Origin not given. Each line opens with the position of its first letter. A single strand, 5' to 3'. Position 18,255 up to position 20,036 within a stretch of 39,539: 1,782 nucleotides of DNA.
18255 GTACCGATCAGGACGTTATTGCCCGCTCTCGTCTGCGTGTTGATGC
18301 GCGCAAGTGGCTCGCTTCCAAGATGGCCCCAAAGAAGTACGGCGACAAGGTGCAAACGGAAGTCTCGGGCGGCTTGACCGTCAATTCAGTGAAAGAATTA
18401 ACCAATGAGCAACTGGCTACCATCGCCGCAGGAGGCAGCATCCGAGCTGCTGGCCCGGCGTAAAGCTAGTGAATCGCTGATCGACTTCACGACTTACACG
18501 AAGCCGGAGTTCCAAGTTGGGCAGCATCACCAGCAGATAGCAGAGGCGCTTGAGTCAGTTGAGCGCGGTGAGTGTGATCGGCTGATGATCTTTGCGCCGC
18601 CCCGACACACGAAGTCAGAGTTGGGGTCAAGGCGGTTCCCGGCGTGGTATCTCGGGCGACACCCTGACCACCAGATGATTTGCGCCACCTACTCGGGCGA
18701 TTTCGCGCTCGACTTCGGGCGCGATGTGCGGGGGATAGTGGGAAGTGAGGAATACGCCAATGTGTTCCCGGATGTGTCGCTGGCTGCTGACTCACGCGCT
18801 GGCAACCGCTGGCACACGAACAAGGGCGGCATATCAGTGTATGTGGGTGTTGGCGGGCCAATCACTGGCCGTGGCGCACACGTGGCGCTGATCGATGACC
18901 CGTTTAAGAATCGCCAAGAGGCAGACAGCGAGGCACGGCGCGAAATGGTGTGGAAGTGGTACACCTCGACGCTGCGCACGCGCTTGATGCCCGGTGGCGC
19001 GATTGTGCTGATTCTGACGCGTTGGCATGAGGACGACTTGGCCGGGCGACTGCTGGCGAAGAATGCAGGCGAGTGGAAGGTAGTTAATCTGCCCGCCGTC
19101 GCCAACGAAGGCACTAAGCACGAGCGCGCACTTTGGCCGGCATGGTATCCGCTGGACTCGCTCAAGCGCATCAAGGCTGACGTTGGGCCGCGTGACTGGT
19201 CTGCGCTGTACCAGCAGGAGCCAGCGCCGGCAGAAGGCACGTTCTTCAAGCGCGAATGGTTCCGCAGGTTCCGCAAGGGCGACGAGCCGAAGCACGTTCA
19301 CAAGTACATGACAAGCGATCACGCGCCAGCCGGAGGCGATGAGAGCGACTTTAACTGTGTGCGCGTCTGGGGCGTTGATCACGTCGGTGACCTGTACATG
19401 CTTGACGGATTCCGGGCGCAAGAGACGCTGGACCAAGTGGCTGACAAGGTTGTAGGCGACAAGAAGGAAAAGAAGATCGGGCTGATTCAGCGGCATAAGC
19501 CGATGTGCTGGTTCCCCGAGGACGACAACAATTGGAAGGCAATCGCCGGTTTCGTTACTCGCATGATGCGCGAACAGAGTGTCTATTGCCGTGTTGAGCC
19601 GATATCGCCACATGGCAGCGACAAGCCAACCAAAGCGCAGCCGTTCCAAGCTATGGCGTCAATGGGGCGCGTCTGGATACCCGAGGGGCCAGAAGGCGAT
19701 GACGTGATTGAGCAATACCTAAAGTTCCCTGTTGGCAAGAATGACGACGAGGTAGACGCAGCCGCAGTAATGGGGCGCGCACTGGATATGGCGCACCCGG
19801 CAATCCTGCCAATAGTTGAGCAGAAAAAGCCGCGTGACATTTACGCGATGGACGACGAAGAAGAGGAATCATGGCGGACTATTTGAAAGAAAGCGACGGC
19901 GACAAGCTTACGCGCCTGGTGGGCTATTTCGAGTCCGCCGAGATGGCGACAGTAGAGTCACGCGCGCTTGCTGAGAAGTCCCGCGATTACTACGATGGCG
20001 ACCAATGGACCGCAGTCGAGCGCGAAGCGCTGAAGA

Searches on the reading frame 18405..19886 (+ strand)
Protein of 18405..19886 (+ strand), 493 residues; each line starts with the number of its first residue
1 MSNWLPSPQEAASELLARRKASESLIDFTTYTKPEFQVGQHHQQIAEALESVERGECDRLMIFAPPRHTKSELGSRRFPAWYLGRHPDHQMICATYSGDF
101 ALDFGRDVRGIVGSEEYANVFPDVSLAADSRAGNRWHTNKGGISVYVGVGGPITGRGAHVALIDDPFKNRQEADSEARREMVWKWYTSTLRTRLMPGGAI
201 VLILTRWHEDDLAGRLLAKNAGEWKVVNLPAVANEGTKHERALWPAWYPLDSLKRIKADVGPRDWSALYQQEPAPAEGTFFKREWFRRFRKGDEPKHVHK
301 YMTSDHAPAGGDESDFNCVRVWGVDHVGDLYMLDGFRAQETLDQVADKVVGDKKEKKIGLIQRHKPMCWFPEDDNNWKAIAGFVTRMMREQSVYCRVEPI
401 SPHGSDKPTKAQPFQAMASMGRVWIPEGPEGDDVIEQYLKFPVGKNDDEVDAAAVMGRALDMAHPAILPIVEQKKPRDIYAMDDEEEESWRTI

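Call 51: search_protein_families(library=phrogs, proteins=[window:18405-19886:+], max_evalue=0.001)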
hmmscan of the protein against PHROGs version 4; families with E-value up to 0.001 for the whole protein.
window:18405-19886:+ (493 aa): 6 families
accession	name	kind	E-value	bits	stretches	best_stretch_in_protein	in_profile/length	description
phrog_38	-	head and packaging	2.3e-105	354.9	1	11-461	254-704/760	terminase large subunit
phrog_4758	-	head and packaging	7.4e-66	222.9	1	9-237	8-241/243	terminase large subunit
phrog_5573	-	head and packaging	1.1e-27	98.1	1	220-454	8-228/250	terminase large subunit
phrog_30251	-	head and packaging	5.9e-27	95.2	1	52-348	50-351/799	terminase large subunit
phrog_979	-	head and packaging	4e-07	30.1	1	275-456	410-595/642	terminase large subunit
phrog_12171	-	head and packaging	1.1e-06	29.8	1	396-454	34-89/110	terminase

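Call 56: find_homologous_proteins(query=window:18405-19886:+)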
Query window:18405-19886:+ (493 aa): 6967 proteins with E <= 0.001 among 8000 candidates; the best 120 are listed.
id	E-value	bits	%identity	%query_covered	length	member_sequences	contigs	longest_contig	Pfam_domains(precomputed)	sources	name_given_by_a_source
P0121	0.0e+0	1167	100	100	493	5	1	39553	PF03237.22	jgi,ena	-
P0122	2.3e-259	879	75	99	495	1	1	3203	PF03237.22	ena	-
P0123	8.2e-254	861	73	100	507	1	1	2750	PF03237.22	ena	-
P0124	2.6e-223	760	71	99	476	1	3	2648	PF03237.22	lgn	-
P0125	1.4e-221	755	70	100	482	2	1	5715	PF03237.22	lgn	-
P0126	2.8e-221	754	69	100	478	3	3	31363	PF03237.22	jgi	jgi:predicted phage terminase large subunit-like protein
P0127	5.2e-219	746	68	100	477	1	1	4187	PF03237.22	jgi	jgi:predicted phage terminase large subunit-like protein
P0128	7.0e-217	739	66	95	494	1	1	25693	PF03237.22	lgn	-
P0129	3.1e-212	724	64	97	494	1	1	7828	PF03237.22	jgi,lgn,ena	-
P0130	2.8e-202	691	64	99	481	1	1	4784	PF03237.22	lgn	-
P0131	3.3e-201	687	63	100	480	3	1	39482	PF03237.22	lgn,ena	-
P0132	3.4e-201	687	63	99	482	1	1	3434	PF03237.22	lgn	-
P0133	4.8e-201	687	64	99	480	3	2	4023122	PF03237.22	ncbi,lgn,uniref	ncbi:Terminase large subunit gp17-like C-terminal domain-containing protein [Cupriavidus oxalaticus]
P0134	3.7e-200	684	64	99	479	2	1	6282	PF03237.22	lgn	-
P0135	3.8e-200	684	63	100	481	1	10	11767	PF03237.22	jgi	jgi:predicted phage terminase large subunit-like protein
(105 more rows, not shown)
